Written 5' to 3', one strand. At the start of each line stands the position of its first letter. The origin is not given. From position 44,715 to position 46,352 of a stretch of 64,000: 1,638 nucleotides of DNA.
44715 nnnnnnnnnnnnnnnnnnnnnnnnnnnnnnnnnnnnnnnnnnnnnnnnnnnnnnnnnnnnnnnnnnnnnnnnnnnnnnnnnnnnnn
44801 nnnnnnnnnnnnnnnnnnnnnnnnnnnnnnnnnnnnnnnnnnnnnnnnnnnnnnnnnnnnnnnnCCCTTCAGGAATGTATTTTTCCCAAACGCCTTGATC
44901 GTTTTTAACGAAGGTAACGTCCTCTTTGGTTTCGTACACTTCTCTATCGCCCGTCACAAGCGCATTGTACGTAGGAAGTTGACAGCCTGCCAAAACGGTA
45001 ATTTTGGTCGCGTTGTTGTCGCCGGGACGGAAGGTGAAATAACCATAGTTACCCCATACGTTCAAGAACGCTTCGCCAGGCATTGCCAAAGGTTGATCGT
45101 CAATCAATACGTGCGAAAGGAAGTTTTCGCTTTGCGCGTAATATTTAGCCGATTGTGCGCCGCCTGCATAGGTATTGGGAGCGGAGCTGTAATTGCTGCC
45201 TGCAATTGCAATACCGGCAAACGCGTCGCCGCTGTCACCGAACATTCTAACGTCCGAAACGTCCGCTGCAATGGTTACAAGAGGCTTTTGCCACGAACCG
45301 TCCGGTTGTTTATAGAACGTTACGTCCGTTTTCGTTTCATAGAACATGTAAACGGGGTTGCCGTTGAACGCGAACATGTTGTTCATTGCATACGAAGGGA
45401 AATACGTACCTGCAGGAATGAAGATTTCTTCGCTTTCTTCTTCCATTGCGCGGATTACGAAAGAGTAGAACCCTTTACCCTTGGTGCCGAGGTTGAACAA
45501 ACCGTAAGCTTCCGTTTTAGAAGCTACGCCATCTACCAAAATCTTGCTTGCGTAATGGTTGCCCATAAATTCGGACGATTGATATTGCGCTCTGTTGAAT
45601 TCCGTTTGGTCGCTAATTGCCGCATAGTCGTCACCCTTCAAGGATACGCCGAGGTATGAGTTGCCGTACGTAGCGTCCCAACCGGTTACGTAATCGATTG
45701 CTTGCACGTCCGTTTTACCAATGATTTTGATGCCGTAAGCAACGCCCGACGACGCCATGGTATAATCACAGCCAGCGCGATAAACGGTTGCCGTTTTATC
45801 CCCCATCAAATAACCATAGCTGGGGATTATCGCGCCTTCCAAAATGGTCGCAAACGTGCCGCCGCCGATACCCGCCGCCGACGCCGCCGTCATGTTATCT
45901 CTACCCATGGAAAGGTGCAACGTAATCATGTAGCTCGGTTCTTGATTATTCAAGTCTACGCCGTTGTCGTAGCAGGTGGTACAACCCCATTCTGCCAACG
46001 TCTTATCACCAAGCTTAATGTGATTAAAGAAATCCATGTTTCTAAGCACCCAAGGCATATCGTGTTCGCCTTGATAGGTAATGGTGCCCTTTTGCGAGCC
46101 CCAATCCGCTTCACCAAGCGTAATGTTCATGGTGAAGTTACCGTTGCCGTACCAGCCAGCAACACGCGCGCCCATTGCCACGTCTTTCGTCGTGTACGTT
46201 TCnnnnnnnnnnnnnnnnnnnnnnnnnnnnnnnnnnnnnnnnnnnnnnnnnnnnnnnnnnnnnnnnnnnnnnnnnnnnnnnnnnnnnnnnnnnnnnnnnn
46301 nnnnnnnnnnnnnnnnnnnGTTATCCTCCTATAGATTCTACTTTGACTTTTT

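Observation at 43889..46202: Roughly ten copies of an unrecognised 120-150 aa module shared by the 1964-aa and 1339-aa proteins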

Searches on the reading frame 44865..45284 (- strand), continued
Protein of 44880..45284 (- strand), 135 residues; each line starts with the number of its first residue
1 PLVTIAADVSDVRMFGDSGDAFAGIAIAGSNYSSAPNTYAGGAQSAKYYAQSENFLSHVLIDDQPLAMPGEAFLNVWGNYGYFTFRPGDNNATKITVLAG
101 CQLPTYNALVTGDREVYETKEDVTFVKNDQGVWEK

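Call 75: search_protein_families(library=phrogs, alignment_id=A2, max_evalue=0.01)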
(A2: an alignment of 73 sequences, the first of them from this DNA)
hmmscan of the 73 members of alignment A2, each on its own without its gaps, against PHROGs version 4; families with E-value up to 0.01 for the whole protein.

A. member 1, seq(135 aa): 0 families

B. families by the number of members that match (of 73 scanned): 3 families
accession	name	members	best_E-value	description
phrog_14895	-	1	0.0019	tail spike protein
phrog_29073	-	1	0.005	-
phrog_14876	-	1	0.0087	DNA polymerase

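Call 78: find_encoding_contigs(protein=P0048, flank=10000, max_places=3)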
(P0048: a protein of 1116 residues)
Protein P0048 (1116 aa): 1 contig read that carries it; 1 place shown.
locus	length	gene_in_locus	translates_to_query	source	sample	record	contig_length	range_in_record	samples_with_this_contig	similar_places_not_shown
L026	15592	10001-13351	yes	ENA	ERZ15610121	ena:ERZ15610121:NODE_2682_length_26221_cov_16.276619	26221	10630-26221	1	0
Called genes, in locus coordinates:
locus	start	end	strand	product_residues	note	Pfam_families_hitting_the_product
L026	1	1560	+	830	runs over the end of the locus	-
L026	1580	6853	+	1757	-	-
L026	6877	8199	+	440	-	PF01547:SBP_bac_1, PF13416:SBP_bac_8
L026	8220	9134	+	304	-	PF00528:BPD_transp_1 (weak)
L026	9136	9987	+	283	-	PF00528:BPD_transp_1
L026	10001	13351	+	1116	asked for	PF25247:LbH_GLGC (faint)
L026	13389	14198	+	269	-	PF07883:Cupin_2, PF12833:HTH_18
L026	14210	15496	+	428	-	PF01408:GFO_IDH_MocA, PF02894:GFO_IDH_MocA_C, PF22725:GFO_IDH_MocA_C3 (weak)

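Call 79: find_encoding_contigs(protein=P0062, flank=10000, max_places=2)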
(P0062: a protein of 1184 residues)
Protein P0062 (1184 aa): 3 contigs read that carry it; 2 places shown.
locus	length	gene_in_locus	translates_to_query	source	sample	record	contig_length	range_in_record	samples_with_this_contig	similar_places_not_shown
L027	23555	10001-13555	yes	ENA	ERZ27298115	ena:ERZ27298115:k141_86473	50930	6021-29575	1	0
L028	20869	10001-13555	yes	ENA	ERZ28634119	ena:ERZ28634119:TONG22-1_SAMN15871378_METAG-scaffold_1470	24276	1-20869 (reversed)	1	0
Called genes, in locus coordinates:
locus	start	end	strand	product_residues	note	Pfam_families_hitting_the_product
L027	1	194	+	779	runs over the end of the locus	PF16875:Glyco_hydro_36N, PF02065:Melibiase, PF16874:Glyco_hydro_36C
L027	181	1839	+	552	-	PF00128:Alpha-amylase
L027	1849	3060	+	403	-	PF00464:SHMT, PF00155:Aminotran_1_2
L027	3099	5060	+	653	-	PF22614:Slo-like_RCK (weak)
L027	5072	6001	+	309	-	-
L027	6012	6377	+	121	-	-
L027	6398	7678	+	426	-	PF01408:GFO_IDH_MocA, PF22685:Gal80p_C-like (faint), PF22725:GFO_IDH_MocA_C3 (weak), PF02894:GFO_IDH_MocA_C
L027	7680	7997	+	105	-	PF05336:rhaM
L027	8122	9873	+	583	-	-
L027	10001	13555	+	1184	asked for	-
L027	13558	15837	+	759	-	-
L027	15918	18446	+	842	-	PF09479:Flg_new (weak)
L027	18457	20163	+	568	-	-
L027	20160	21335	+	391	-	PF13350:Y_phosphatase3, PF03162:Y_phosphatase2 (weak)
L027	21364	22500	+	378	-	PF19077:Big_13 (faint), PF27332:TP_0781 (faint)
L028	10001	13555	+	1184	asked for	-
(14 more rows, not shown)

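Call 80: find_encoding_contigs(protein=P0044, flank=10000, max_places=2)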
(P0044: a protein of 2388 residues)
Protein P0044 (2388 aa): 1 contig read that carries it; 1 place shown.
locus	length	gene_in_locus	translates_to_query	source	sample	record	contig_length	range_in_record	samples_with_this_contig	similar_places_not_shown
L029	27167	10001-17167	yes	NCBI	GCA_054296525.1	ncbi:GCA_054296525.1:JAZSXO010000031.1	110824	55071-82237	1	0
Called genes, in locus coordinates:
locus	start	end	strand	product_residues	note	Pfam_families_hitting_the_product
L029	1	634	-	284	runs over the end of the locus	PF02311:AraC_binding, PF07883:Cupin_2, PF00165:HTH_AraC, PF12833:HTH_18, PF00165:HTH_AraC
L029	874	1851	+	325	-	PF01120:Alpha_L_fucos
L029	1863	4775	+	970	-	-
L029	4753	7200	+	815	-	-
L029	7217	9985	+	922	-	PF00404:Dockerin_1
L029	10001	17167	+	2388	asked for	-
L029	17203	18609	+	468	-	PF01547:SBP_bac_1, PF13416:SBP_bac_8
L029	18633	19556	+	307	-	PF00528:BPD_transp_1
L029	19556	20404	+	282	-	PF00528:BPD_transp_1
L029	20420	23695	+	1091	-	-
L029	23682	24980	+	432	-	PF01408:GFO_IDH_MocA, PF02894:GFO_IDH_MocA_C, PF22725:GFO_IDH_MocA_C3 (weak)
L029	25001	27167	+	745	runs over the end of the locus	PF22666:Glyco_hydro_2_N2, PF02837:Glyco_hydro_2_N (weak), PF00703:Glyco_hydro_2 (weak), PF02836:Glyco_hydro_2_C (weak)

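Call 81: find_encoding_contigs(protein=P0158, flank=10000, max_places=2)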
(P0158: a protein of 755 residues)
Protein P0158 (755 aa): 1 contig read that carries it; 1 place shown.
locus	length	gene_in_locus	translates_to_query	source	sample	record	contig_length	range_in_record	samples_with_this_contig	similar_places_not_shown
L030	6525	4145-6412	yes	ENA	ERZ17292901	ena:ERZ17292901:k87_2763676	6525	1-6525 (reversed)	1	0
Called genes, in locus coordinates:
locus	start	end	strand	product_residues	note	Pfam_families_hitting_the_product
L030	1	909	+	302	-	?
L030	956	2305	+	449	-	PF01547:SBP_bac_1, PF13416:SBP_bac_8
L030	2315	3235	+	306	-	PF00528:BPD_transp_1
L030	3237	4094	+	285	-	PF00528:BPD_transp_1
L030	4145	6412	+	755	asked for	-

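Call 82: find_encoding_contigs(protein=P0089, flank=10000, max_places=1)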
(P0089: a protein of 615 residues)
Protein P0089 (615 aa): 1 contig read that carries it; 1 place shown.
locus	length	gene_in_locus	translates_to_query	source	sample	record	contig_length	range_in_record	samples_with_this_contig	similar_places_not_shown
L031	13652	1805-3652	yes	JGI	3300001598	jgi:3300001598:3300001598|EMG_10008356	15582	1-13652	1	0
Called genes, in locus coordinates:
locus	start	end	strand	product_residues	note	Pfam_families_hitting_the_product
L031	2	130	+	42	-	?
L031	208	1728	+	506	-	PF00005:ABC_tran, PF17912:OB_MalK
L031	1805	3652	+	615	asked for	-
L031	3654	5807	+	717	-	-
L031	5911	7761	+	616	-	PF09479:Flg_new (weak)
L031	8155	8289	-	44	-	-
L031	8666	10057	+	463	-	PF03215:Rad17 (faint), PF00005:ABC_tran, PF13304:AAA_21 (faint), PF17912:OB_MalK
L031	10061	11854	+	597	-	-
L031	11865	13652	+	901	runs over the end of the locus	PF00528:BPD_transp_1 (weak)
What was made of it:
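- The exception is the P0089 locus, which has a 901-aa permease (call 82).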

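Call 83: find_encoding_contigs(protein=P0172, flank=10000, max_places=1)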
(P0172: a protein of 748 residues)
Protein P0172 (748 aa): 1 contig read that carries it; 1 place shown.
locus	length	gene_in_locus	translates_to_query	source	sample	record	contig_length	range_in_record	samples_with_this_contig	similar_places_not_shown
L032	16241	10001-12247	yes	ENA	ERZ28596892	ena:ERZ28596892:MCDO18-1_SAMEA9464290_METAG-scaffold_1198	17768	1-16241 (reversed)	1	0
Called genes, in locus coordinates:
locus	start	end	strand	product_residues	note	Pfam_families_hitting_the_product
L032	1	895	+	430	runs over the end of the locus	PF01408:GFO_IDH_MocA, PF22685:Gal80p_C-like (weak), PF22725:GFO_IDH_MocA_C3, PF02894:GFO_IDH_MocA_C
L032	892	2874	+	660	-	-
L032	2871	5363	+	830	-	-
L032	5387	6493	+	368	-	PF13350:Y_phosphatase3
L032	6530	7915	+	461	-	PF01547:SBP_bac_1, PF13416:SBP_bac_8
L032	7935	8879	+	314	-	PF00528:BPD_transp_1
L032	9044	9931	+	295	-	PF00528:BPD_transp_1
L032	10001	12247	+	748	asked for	PF09479:Flg_new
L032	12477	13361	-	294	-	PF02311:AraC_binding, PF00165:HTH_AraC (weak), PF12833:HTH_18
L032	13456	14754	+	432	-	PF03747:ADP_ribosyl_GH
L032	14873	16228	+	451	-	PF17389:Bac_rhamnosid6H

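Call 84: find_encoding_contigs(protein=P0101, flank=10000, max_places=1)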
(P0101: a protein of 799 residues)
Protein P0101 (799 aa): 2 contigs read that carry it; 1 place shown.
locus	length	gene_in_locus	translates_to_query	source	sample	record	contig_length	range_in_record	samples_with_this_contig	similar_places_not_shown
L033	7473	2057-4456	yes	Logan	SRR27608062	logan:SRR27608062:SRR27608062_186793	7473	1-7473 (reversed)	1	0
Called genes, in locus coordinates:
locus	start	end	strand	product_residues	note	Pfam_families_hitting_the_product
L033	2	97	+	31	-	?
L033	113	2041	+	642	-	-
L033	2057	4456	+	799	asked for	PF09479:Flg_new (weak)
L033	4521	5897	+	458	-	PF01547:SBP_bac_1, PF13416:SBP_bac_8 (weak)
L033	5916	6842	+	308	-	PF00528:BPD_transp_1 (weak)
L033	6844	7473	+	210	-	?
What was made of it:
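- The distant members examined have ordinary-length permeases, 282-314 aa in calls 78, 80, 81, 83 and 84, so presumably lack such an extension, yet they keep the modules.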

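Call 85: find_encoding_contigs(protein=P0141, flank=10000, max_places=1)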
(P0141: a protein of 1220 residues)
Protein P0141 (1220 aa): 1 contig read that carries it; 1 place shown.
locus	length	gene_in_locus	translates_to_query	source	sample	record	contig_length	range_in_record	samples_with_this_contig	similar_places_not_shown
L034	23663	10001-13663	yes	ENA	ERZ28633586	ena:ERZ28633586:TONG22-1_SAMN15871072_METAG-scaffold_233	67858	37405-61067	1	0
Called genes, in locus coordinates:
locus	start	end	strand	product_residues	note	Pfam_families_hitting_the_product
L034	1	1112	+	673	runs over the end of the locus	PF14871:GHL6, PF08532:Glyco_hydro_42M (faint)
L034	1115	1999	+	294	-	PF14486:DUF4432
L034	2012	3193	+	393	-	-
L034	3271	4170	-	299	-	PF12833:HTH_18, PF00165:HTH_AraC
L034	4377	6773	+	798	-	PF01074:Glyco_hydro_38N, PF09261:Alpha-mann_mid, PF07748:Glyco_hydro_38C, PF17677:Glyco_hydro38C2 (weak)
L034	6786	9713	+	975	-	PF22907:Ams1-like_1st, PF01074:Glyco_hydro_38N, PF09261:Alpha-mann_mid, PF07748:Glyco_hydro_38C, PF17677:Glyco_hydro38C2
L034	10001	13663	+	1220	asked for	PF09479:Flg_new (faint)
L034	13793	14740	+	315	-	PF00480:ROK, PF02685:Glucokinase (faint)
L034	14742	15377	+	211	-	PF13580:SIS_2, PF01380:SIS (faint), PF13580:SIS_2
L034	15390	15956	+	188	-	-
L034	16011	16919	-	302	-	PF01545:Cation_efflux, PF16916:ZT_dimer (weak)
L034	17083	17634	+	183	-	PF00440:TetR_N, PF14278:TetR_C_8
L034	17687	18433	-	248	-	PF02811:PHP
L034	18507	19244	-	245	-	PF08220:HTH_DeoR, PF08279:HTH_11 (weak), PF25212:HVO_A0114 (faint), PF00455:DeoRC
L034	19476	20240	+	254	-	PF16227:DUF4886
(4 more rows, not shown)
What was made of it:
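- Nearby glycosidase and sugar genes include GH29, GH2, GH36, GH13, GH38, GH78 and rhaM (calls 78-85).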

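Call 89: find_homologous_proteins(query=P0048, max_evalue=0.00001)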
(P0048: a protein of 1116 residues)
Query P0048 (1116 aa): 54 proteins with E <= 0.00001 among 8000 candidates.
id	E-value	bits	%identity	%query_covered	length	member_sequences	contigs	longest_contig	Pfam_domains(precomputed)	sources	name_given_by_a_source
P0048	0.0e+0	2586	100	100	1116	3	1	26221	PF25247.2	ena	-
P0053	6.0e-287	973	60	67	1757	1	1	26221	-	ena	-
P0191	1.1e-270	919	58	69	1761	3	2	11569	PF13306.13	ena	-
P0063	9.8e-188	644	47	66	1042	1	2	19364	-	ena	-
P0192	2.8e-136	474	41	63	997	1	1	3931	-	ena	-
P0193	2.7e-135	471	37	76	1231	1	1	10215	-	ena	-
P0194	3.7e-133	464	48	46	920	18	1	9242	-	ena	-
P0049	7.3e-133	463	36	82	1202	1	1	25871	-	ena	-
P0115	2.4e-86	309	46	32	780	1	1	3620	-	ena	-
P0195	4.7e-85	304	45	32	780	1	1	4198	-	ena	-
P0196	4.9e-85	304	45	32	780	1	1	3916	-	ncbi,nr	ncbi:MAG: hypothetical protein J6S04_05250 [Clostridia bacterium]|nr:hypothetical protein [Clostridi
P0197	5.2e-82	294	45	33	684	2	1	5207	-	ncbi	-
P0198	2.6e-77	279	35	53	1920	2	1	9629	-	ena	-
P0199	1.2e-75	273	38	40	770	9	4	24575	-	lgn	-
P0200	1.4e-74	270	37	40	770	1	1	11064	-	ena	-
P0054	3.7e-17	80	25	74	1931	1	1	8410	PF21515.3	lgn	-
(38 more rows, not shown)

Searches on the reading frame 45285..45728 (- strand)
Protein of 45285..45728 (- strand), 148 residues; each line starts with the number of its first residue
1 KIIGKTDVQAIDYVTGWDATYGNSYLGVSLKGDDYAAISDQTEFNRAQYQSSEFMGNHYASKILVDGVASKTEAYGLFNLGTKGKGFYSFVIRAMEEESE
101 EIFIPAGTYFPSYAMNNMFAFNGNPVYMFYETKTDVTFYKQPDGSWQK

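Call 35: search_protein_families(library=pfam, proteins=[window:45285-45728:-], max_evalue=10)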
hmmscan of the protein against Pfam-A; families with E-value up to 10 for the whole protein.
seq(148 aa): 0 families

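Call 49: find_related_loci(query=A5, collection=genome_contigs, flank=10000)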
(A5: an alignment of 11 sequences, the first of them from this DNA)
Query A5 (148 aa) in genome_contigs; peptide patterns used: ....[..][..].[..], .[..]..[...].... (x = any residue, [..] = any of these).
67 stretches matched a pattern; 24 encode a relative of the query (tblastn E <= 1e-3); 22 distinct loci.
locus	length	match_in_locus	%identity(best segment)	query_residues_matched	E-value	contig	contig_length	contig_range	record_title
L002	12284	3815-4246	69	4-148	3e-65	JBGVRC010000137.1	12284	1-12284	MAG: Candidatus Scatosoma sp. isolate fecal_MAG_15 fecal_MAG_15_contig_0137, whole genome shotgun sequence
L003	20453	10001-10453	63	3-148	5e-60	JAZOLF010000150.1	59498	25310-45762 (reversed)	MAG: Candidatus Scatosoma sp. isolate T1900045656_YK20190350.MAGScoT_cleanbin_000017 SGB_8239_k141_1333080, whole genome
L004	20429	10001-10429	63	3-146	1e-58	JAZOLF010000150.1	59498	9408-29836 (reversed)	MAG: Candidatus Scatosoma sp. isolate T1900045656_YK20190350.MAGScoT_cleanbin_000017 SGB_8239_k141_1333080, whole genome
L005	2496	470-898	63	4-148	9e-58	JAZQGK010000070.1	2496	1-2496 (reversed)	MAG: Candidatus Scatosoma sp. isolate T1900044630_TS20190096.MAGScoT_cleanbin_000047 SGB_1027_k141_1308906, whole genome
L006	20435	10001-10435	61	3-148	5e-56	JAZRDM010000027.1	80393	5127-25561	MAG: Candidatus Scatosoma sp. isolate T1900045506_YK20190200.MAGScoT_cleanbin_000022 SGB_7533_k141_1329369, whole genome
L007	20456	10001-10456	62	4-148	9e-56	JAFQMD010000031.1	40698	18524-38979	MAG: Clostridia bacterium isolate RGIG1945 Goat_Cecum.Co__c2670333, whole genome shotgun sequence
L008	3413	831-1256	62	5-147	1e-54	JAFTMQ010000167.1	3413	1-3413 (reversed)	MAG: Clostridia bacterium isolate RGIG3957 Roe_deer_Cecum-3__c521087, whole genome shotgun sequence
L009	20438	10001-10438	58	3-148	7e-52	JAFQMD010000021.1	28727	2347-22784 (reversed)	MAG: Clostridia bacterium isolate RGIG1945 Goat_Cecum.Co__c1546570, whole genome shotgun sequence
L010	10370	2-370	67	26-148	1e-51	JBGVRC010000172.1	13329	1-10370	MAG: Candidatus Scatosoma sp. isolate fecal_MAG_15 fecal_MAG_15_contig_0172, whole genome shotgun sequence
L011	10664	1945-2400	57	3-148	2e-51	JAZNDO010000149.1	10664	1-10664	MAG: Christensenellaceae bacterium isolate T1900044726_TS20190192.MAGScoT_cleanbin_000059 SGB_1955_k141_1583089, whole g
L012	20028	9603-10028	60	4-148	3e-51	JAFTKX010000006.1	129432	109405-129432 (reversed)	MAG: Clostridia bacterium isolate RGIG3912 Roe_deer_Cecum-2__c28263, whole genome shotgun sequence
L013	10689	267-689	58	4-147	2e-49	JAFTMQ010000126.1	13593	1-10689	MAG: Clostridia bacterium isolate RGIG3957 Roe_deer_Cecum-3__c393401, whole genome shotgun sequence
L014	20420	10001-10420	51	3-148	2e-39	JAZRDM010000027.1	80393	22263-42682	MAG: Candidatus Scatosoma sp. isolate T1900045506_YK20190200.MAGScoT_cleanbin_000022 SGB_7533_k141_1329369, whole genome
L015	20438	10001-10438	47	4-146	1e-33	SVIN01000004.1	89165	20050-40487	MAG: Clostridiales bacterium isolate SIG410 NODE_6290_length_89165_cov_2.190525, whole genome shotgun sequence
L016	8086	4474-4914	42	4-146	5e-33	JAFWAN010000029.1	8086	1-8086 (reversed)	MAG: Clostridia bacterium isolate RGIG5563 Sheep_Colon.Co__c997936, whole genome shotgun sequence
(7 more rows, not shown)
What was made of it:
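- Tried and rejected: A tighter module-2 alignment worked (call 49).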

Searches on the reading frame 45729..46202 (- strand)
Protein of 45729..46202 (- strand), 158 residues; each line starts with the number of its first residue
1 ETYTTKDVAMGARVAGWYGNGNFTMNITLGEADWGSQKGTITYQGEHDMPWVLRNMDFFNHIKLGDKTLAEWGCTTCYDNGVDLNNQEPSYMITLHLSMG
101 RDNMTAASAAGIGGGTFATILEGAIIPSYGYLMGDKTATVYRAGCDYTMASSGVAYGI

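Call 35: search_protein_families(library=pfam, proteins=[window:45729-46202:-], max_evalue=10)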
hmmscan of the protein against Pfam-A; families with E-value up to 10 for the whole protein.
seq(158 aa): 1 family
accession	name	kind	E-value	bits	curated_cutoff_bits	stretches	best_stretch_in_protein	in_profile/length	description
PF17509.7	DUF5440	-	0.13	12.3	27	1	50-105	27-82/93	Family of unknown function (DUF5440)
